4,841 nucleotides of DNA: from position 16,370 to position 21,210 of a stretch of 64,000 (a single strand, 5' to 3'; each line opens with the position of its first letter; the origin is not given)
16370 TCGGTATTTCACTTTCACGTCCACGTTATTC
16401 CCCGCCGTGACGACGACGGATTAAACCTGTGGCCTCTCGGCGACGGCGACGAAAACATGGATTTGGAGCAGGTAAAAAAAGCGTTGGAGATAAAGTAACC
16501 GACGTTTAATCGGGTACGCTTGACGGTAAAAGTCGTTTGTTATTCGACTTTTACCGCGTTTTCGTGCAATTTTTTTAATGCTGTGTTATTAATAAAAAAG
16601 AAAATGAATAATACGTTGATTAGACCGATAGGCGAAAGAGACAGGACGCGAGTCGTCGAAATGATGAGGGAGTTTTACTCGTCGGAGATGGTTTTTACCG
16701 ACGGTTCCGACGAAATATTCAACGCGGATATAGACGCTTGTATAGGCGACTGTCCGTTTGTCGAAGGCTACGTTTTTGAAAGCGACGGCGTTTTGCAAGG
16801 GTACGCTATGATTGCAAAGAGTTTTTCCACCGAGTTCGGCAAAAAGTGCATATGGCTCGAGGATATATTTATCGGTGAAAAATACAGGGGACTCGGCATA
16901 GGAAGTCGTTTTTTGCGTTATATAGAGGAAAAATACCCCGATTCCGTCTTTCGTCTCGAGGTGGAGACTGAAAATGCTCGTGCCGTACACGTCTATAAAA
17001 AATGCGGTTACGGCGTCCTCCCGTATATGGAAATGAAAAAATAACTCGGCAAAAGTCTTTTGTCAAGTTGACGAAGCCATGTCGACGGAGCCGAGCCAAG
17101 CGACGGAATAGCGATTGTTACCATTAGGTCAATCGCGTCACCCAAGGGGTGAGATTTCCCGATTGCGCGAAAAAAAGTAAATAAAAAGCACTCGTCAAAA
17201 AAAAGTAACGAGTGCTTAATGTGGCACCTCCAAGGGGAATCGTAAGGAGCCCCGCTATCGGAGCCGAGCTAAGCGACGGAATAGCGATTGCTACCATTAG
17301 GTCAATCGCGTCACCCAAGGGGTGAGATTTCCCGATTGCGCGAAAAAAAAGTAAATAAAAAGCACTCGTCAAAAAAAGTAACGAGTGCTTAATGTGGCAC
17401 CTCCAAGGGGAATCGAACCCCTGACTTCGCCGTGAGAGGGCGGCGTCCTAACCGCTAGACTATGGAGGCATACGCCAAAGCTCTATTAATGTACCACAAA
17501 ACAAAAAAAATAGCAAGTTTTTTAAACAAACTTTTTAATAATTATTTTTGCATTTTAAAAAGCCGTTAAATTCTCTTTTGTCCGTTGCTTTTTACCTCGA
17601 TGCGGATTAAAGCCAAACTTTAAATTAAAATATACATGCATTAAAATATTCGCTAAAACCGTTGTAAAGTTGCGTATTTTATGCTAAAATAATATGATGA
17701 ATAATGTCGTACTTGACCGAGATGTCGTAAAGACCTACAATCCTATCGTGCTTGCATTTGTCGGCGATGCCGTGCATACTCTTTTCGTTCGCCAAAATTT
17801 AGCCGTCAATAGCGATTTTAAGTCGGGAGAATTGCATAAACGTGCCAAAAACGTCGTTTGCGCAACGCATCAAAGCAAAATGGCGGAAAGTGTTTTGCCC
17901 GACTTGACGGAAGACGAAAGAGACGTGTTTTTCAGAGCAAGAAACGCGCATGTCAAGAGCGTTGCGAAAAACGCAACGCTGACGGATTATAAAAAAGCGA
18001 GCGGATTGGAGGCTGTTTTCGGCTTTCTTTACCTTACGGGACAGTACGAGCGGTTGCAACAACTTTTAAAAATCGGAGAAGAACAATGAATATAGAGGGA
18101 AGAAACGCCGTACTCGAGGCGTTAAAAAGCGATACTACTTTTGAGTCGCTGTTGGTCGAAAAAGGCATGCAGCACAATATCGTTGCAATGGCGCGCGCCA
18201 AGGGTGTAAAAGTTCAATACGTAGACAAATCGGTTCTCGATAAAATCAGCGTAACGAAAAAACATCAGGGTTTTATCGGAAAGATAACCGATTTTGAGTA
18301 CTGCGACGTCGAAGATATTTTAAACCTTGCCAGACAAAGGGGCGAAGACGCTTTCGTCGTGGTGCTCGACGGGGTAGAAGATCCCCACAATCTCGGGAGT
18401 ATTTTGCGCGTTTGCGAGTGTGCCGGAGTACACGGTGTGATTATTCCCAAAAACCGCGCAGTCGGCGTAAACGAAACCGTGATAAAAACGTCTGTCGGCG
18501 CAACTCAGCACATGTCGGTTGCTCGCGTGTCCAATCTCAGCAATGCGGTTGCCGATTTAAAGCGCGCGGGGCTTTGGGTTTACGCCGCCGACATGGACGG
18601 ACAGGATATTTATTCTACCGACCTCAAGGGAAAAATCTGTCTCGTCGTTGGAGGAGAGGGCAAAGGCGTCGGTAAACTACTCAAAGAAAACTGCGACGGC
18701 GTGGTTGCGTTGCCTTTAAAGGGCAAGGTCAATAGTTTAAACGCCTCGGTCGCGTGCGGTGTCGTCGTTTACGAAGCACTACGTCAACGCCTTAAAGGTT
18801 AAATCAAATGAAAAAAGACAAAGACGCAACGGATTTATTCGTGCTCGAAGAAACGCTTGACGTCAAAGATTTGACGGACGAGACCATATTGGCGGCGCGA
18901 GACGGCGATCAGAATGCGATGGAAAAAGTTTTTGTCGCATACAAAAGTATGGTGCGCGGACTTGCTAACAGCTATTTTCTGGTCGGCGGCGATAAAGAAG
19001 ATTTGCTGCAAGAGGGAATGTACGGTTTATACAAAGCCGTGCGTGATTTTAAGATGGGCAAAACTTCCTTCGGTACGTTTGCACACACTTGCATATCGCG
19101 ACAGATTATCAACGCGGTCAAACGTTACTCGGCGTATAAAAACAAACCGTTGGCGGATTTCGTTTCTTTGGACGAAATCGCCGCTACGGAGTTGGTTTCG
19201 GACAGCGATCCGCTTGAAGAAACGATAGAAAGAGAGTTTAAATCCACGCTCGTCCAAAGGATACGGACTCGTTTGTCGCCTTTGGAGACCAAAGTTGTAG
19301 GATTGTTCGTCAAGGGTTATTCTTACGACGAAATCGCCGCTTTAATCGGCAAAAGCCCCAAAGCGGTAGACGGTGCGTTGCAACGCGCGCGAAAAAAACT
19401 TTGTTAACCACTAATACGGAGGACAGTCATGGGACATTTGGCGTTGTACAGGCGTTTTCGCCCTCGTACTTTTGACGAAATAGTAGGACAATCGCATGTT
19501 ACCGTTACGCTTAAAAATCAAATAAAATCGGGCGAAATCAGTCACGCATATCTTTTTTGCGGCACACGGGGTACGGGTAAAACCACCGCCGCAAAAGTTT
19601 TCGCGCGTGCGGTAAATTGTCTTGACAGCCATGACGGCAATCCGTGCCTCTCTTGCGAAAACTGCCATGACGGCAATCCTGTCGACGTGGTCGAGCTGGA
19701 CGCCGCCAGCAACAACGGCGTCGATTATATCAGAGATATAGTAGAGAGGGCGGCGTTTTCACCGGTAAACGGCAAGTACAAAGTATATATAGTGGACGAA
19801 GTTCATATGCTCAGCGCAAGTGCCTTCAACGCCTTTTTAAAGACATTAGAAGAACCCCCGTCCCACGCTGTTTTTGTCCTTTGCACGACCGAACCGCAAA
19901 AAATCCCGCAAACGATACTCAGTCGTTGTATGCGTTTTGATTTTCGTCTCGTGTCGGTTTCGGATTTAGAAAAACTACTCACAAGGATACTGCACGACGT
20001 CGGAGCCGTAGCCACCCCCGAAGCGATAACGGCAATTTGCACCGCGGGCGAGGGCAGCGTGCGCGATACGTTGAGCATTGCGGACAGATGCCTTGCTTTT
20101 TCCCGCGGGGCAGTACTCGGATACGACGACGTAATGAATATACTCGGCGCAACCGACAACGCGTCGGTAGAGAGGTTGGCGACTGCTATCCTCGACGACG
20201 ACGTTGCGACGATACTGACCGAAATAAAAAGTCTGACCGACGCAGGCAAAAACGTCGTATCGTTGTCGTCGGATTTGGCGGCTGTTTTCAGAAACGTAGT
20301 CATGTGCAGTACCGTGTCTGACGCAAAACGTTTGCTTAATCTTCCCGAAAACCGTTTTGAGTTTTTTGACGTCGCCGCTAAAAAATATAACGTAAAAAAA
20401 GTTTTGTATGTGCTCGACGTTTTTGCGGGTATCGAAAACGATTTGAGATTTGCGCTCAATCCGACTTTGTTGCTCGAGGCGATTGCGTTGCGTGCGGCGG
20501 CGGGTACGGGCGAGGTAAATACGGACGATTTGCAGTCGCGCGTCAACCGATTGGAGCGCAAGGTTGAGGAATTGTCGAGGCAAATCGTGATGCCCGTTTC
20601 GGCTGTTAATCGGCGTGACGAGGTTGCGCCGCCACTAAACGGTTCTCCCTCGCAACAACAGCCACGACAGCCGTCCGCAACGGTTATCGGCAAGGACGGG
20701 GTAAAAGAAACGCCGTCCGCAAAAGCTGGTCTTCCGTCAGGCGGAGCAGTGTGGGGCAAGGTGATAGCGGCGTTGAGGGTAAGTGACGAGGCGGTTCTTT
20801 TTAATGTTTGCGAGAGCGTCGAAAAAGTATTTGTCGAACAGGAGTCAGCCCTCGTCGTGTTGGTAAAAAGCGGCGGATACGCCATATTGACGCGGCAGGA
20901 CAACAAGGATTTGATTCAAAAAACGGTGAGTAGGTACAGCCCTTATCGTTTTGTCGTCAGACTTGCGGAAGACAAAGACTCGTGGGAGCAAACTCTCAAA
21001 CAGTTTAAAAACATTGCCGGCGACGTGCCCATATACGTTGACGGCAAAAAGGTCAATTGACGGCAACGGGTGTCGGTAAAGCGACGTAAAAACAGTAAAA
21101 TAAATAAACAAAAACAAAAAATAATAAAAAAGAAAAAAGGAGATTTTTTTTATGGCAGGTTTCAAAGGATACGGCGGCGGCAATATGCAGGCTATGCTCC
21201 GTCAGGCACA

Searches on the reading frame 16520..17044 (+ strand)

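Call 58: search_protein_families(library=pfam, proteins=[window:16520-17044:+], max_evalue=0.00001)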
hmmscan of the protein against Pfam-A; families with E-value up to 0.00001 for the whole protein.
window:16520-17044:+ (174 aa): 2 families
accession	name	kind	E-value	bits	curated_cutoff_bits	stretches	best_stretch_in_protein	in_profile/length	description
PF00583.31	Acetyltransf_1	-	1.8e-15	57.6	20.7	1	68-164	23-116/116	Acetyltransferase (GNAT) family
PF13508.13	Acetyltransf_7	-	9.4e-10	39.2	27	1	84-164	6-82/84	Acetyltransferase (GNAT) domain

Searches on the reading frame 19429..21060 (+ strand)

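Call 11: search_protein_families(library=pfam, proteins=[window:19429-21060:+], max_evalue=0.01)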
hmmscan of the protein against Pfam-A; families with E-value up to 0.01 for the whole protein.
window:19429-21060:+ (543 aa): 9 families
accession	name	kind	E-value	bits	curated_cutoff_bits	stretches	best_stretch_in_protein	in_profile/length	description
PF13177.12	DNA_pol3_delta2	-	2e-41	142.1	27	1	21-173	2-158/161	DNA polymerase III, delta subunit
PF12169.13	DNA_pol3_gamma3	-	2.1e-12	47.5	24.4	1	233-358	4-129/143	DNA polymerase III subunits gamma and tau domain III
PF00004.35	AAA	-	9.9e-11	42.7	21.2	1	42-173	2-126/131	ATPase family associated with various cellular activities (AAA)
PF22608.2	DNAX_ATPase_lid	-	1.3e-07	31.7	27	1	182-227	4-49/49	DNA polymerase III clamp loader subunit, ATPase lid domain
PF05496.18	RuvB_N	-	5.8e-05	23.3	27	1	11-64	2-59/159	Holliday junction DNA helicase RuvB P-loop domain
PF13401.12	AAA_22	-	0.00029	21.6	27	1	42-152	9-121/130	AAA domain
PF13604.12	AAA_30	-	0.00086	19.5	27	0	43-145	23-117/191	AAA domain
PF07728.20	AAA_5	-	0.0019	18.7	22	1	42-144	3-94/139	AAA domain (dynein-related subfamily)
PF13173.12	AAA_14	-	0.0083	16.6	27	0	40-141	4-85/129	AAA domain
